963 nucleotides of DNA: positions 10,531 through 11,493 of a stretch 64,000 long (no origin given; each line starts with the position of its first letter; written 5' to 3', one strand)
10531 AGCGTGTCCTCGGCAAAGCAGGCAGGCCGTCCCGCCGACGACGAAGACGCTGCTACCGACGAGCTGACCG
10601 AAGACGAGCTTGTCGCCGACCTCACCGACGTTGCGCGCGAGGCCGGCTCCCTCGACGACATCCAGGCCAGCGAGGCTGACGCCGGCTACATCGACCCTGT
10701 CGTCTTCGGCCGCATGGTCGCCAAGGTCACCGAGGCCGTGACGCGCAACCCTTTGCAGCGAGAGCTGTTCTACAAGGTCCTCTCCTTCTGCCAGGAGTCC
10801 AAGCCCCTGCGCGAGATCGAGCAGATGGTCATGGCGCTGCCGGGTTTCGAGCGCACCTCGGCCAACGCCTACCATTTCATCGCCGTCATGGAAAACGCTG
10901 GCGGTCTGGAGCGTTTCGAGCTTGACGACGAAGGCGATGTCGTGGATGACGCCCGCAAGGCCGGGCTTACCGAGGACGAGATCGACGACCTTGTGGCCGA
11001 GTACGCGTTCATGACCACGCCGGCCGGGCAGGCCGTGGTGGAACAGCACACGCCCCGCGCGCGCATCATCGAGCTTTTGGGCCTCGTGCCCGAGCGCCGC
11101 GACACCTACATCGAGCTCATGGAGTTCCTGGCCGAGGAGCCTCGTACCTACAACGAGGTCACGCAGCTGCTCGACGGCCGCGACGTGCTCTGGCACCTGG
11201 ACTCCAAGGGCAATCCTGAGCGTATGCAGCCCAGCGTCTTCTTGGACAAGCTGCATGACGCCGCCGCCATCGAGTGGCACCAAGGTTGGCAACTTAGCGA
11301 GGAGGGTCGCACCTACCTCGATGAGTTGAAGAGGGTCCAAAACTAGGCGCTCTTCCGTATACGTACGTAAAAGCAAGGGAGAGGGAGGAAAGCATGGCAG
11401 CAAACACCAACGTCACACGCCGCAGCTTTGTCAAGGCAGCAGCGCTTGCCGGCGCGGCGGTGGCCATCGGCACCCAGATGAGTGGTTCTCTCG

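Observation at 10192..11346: Uncharacterised acidic protein with an internal winged-helix-like duplication leads the molybdoenzyme operon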

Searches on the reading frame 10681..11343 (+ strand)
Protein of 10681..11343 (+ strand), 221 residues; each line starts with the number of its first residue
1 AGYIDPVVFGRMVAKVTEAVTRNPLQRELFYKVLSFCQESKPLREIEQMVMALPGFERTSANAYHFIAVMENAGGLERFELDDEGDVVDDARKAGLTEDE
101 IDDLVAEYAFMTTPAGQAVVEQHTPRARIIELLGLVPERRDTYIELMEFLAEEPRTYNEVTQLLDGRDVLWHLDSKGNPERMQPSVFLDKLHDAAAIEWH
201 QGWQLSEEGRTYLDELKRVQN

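Call 11: search_solved_structures(query=window:10681-11343:+, max_evalue=10)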
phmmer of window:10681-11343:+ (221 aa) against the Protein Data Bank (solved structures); distinct sequences matched with E-value up to 10: 2.
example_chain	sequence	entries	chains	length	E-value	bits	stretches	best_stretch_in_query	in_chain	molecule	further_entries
8z11_C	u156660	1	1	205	1.9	11.5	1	2-28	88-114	iFCPI-11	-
5cwb_A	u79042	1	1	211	2.4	11.2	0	86-107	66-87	Designed helical repeat protein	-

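Call 21: search_protein_representatives(protein=window:10681-11343:+)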
Query: 221 residues. Proteins with E-value up to 0.001 (for the whole library): 435; up to 1e-10: 211; up to 1e-30: 73. The best 150 are listed.
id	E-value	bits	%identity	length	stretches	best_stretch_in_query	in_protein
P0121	1.1e-119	414.3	84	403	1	1-220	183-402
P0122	2.3e-79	282.5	61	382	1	4-218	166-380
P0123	4.1e-74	265.3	99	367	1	1-126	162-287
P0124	1.1e-63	231.3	52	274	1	11-218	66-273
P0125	1.1e-54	201.9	46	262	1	9-218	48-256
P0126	1.1e-54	201.9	48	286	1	9-215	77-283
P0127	1.6e-53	198.1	51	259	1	20-216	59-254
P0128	2.3e-52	194.3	60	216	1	2-154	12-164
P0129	7.0e-52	192.7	47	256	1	13-216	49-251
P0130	1.9e-51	191.3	47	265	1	9-215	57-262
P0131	1.6e-50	188.3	44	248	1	14-213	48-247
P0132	3.1e-50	187.3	45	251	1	8-217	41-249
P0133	1.3e-48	182.0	49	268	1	19-217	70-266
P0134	4.1e-46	173.8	43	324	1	7-218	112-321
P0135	1.0e-45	172.6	43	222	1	12-216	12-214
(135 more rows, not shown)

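Call 25: search_solved_structures(query=A1, max_evalue=10, show_alignments=3)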
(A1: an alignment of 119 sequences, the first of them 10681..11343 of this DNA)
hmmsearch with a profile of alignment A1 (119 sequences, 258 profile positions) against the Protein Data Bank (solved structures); distinct sequences matched with E-value up to 10: 1.
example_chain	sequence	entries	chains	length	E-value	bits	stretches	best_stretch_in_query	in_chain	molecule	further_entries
3h2z_A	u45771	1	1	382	0.8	12.2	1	134-161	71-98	Mannitol-1-phosphate 5-dehydrogenase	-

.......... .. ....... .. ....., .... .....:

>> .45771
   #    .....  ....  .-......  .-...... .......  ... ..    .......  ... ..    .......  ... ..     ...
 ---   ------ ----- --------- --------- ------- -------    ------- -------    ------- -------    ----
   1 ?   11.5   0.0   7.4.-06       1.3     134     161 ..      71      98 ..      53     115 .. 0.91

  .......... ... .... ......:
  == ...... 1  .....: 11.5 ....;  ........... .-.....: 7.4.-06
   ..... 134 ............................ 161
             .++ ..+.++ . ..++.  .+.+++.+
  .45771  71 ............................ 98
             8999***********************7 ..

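Call 27: find_related_loci(query=A2, collection=genome_contigs, flank=8000)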
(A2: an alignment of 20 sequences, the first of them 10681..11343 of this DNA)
Query A2 (221 aa) in genome_contigs; peptide patterns used: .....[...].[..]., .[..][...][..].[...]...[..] (x = any residue, [..] = any of these).
599 stretches matched a pattern (row limit reached: there are more); 96 encode a relative of the query (tblastn E <= 1e-3); the best 80 are kept; 80 distinct loci.
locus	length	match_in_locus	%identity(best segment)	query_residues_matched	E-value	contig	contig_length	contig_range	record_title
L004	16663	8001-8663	100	1-221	2e-152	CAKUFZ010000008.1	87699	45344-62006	MAG: uncultured Coriobacteriales bacterium isolate REFINED_METABAT215_TOP10_CONTIGS_1500_ASSEMBLY_K77_MERGED__Hadza_MoBi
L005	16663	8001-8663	98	1-221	6e-150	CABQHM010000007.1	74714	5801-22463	MAG TPA_asm: uncultured Coriobacteriales bacterium isolate MGYG-HGUT-00585 genome assembly, contig: GUT_GENOME017973_7,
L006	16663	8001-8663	97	1-221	4e-148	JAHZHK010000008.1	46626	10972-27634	MAG: Coriobacteriaceae bacterium isolate HRGM_Genome_3264 HRGM_Genome_3264_8, whole genome shotgun sequence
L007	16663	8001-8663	96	1-221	9e-147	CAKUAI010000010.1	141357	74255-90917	MAG: uncultured Coriobacteriales bacterium isolate REFINED_METABAT215_TOP10_CONTIGS_1500_ASSEMBLY_K77_MERGED__Hadza_PheC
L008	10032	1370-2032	89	1-221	2e-135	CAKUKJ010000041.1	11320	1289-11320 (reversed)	MAG: uncultured Coriobacteriales bacterium isolate REFINED_METABAT215_TOP10_CONTIGS_1500_ASSEMBLY_K77_MERGED__Hadza_MoBi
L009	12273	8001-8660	84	1-220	2e-127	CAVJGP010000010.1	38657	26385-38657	Alistipes onderdonkii isolate H07682-L1_cleanbin_000022 genome assembly, contig: Spades_H07682-L1_contig_690, whole geno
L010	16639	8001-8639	68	3-216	4e-95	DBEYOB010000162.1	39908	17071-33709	MAG TPA_asm: Coriobacteriales bacterium isolate MAG2172 k141_82591, whole genome shotgun sequence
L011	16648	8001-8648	64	2-217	2e-94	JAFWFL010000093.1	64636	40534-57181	MAG: Coriobacteriales bacterium isolate RGIG5691 Sheep_Duodenum.Co__c905013, whole genome shotgun sequence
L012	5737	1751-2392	64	2-216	3e-91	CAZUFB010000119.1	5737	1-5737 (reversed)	MAG TPA_asm: uncultured Coriobacteriaceae bacterium isolate SRP141132_co8_248 genome assembly, contig: NODE_8088_length_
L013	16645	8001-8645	63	2-217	8e-89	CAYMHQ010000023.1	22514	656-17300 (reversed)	MAG TPA_asm: uncultured Coriobacteriaceae bacterium isolate binchicken_co354_328 genome assembly, contig: NODE_2282_leng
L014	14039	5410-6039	48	7-217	3e-62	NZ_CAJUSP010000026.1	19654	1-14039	MAG: uncultured Adlercreutzia sp. isolate MGBC165019, whole genome shotgun sequence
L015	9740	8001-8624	48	9-216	5e-61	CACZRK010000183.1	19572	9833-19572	MAG: uncultured Coriobacteriaceae bacterium isolate RUG12881 genome assembly, contig: RUG12881_asm_183, whole genome sho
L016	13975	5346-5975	47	7-217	4e-60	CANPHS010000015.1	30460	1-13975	MAG TPA_asm: uncultured Enterorhabdus sp. isolate SRR15730553_bin.28_metawrap_v1.3_MAG genome assembly, contig: NODE.326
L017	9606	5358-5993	47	5-217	2e-59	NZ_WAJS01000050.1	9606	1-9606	Adlercreutzia muris strain DSM 29508 DSM29508T_contig_050, whole genome shotgun sequence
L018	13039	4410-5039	46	7-217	6e-59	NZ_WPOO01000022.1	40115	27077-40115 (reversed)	Adlercreutzia rubneri strain ResAG-91 ResAG91_contig_022, whole genome shotgun sequence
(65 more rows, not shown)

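Call 37: predict_structure(alignment_id=A1)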
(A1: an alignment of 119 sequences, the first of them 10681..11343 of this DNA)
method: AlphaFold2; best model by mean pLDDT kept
length: 221 residues; sequences in the alignment: 119
mean_pLDDT: 97.2   pTM: 0.86
mean pLDDT of the five models: 97.2, 97.0, 97.0, 96.9, 96.9
residues with pLDDT >= 90: 219; 70-90: 1; 50-70: 1; < 50: 0
segments of 3 or more residues with pLDDT < 50: none
pLDDT, mean of each block of 10 residues (from residue 1): 91 98 96 98 98 96 98 98 98 98 98 98 97 97 98 98 97 96 98 97 98 97 90
secondary structure, 60 per line:
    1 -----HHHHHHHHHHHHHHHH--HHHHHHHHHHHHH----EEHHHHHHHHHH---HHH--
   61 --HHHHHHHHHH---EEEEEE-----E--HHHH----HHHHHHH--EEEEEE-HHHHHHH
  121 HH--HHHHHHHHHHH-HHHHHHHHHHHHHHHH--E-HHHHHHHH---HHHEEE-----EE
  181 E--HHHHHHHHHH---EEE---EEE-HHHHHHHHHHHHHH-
elements in order: H6-21 H24-36 H43-52 H63-72 E76-81 H90-93 H98-104 E107-112 H114-122 H125-135 H137-152 H157-164 E171-173 E179-181 H184-193 E197-199 E203-205 H207-220

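Call 39: fold_search(model_id=the predicted structure, library=pdb)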
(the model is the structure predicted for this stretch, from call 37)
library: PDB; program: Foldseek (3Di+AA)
matches with E <= 10: 406; with E <= 0.001: 0
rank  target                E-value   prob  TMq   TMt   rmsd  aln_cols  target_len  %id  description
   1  3cjn                  4.8e-02  0.94  0.29  0.42  11.9       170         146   13  Crystal structure of transcriptional regulator, MarR family, from Silicibacter pomeroyi (released 2008-03-25)
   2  5x11_G                9.4e-02  0.60  0.27  0.33  17.5       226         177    9  Crystal structure of Bacillus subtilis PadR in complex with operator DNA (released 2017-11-22)
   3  8zf0_A                9.9e-02  0.98  0.33  0.19   5.6       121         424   15  pRib-ADP bound OsEDS1-PAD4-ADR1 complex (released 2024-11-13)
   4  8c7t_B                1.1e-01  0.12  0.15  0.13  19.3       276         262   10  Unliganded transcriptional pleiotropic repressor CodY from Enterococcus faecalis (released 2023-06-28)
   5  7ux8_A                1.4e-01  0.80  0.24  0.15  11.0       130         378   25  Crystal structure of MfnG, an L- and D-tyrosine O-methyltransferase from the marformycin biosynthesis pathway of Strep (released 2022-09-28)
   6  8yz7                  1.4e-01  0.13  0.13  0.15  18.6       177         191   13  Crystal structure of DdrI, a CRP family protein from Deinococcus radiodurans (released 2024-07-03)
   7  3elk_B                1.5e-01  0.99  0.28  0.57   4.2       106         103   13  Crystal structure of putative transcriptional regulator TA0346 from Thermoplasma acidophilum (released 2008-09-30)
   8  3kp2_B                1.5e-01  0.99  0.29  0.45  16.4       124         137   17  Staphylococcus epidermidis TcaR in complex with penicillin G (released 2010-06-09)
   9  8pq4                  1.5e-01  0.72  0.28  0.43  10.2       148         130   15  Structure of HosA transcriptional regulator from enteropathogenic Escherichia coli O127:H6 (strain E2348/69) (released 2023-07-19)
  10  2nnn_A                1.7e-01  0.97  0.28  0.44   8.0       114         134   12  Crystal structure of probable transcriptional regulator from Pseudomonas aeruginosa (released 2006-11-21)
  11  3elk_A                1.8e-01  0.82  0.25  0.49   8.8       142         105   13  Crystal structure of putative transcriptional regulator TA0346 from Thermoplasma acidophilum (released 2008-09-30)
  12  8aga                  1.9e-01  0.66  0.28  0.42  10.2       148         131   15  Structure of p-hydroxy benzoic acid ligand bound HosA transcriptional regulator from enteropathogenic Escherichia coli O (released 2023-08-02)
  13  5zi8_B                2.3e-01  0.99  0.28  0.58   3.8       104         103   12  Crystal structure of the PadR-family transcriptional regulator Rv3488 of Mycobacterium tuberculosis H37Rv in complex w (released 2018-10-17)
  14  6gyl_W                2.3e-01  0.23  0.24  0.27  14.5       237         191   12  Structure of a yeast closed complex with distorted DNA (core CCdist) (released 2018-12-05)
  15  5oqj_W                2.3e-01  0.23  0.24  0.21  14.5       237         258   12  STRUCTURE OF YEAST TRANSCRIPTION PRE-INITIATION COMPLEX WITH TFIIH (released 2018-04-25)
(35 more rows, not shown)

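Call 44: find_homologous_proteins(query=A1, max_evalue=0.001)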
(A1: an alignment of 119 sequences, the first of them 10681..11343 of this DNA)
Query A1 (119 sequences) (221 aa, profile of the alignment): 267 proteins with E <= 0.001 among 8000 candidates; the best 120 are listed.
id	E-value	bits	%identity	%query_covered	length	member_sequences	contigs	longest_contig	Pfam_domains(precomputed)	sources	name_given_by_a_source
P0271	1.5e-91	324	62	98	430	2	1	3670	-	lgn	-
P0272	2.4e-91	324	63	98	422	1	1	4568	-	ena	-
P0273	2.7e-91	324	63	98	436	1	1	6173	-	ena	-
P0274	3.0e-91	323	63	98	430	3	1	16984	-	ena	-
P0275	1.9e-90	321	43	96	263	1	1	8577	-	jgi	jgi:hypothetical protein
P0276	4.1e-90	320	45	95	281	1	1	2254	-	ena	-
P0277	4.5e-90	320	48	93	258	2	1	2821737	-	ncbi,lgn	ncbi:MAG: hypothetical protein AB2L09_10880 [Coriobacteriia bacterium]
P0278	5.4e-89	316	45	97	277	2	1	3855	-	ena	-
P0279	1.4e-88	315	62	97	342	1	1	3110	-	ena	-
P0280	1.7e-88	314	43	96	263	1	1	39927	-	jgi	jgi:hypothetical protein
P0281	1.8e-88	314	68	97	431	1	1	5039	-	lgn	-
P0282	1.9e-88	314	45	97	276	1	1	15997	-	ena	-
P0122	2.6e-88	314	60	98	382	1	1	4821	-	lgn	-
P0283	3.8e-88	313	68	97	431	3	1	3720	-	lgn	-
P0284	5.3e-88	313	45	91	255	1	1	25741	-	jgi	jgi:hypothetical protein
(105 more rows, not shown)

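Call 76: search_protein_families(library=pfam, alignment_id=A2, max_evalue=1)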
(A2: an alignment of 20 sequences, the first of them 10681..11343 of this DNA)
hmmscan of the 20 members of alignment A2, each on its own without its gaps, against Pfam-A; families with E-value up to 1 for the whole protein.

A. member 1, window:10681-11343:+ (221 aa): 1 family
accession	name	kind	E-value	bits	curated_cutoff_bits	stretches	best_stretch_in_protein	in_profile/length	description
PF09832.14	DUF2059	-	0.061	13.8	23.6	1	96-122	15-38/60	Uncharacterized protein conserved in bacteria (DUF2059)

B. families by the number of members that match (of 20 scanned): 10 families
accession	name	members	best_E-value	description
PF09999.14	DUF2240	1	0.007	Uncharacterized protein conserved in archaea (DUF2240)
PF11634.13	IPI_T4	1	0.028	Nuclease inhibitor from bacteriophage T4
PF14644.12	DUF4456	1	0.041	Domain of unknown function (DUF4456)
PF09832.14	DUF2059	1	0.061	Uncharacterized protein conserved in bacteria (DUF2059)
PF21133.2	CAA_C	1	0.072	CCA-adding enzyme, C-terminal domain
PF25723.1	HU_inhibitor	1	0.08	Bacteriophage inhibitor of histone-like protein HU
PF21132.2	MFD_D3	1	0.087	MFD, D3 domain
PF03931.21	Skp1_POZ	1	0.19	Skp1 family, tetramerisation domain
PF12889.12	DUF3829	1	0.23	Protein of unknown function (DUF3829)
PF08312.17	cwf21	1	0.63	cwf21 domain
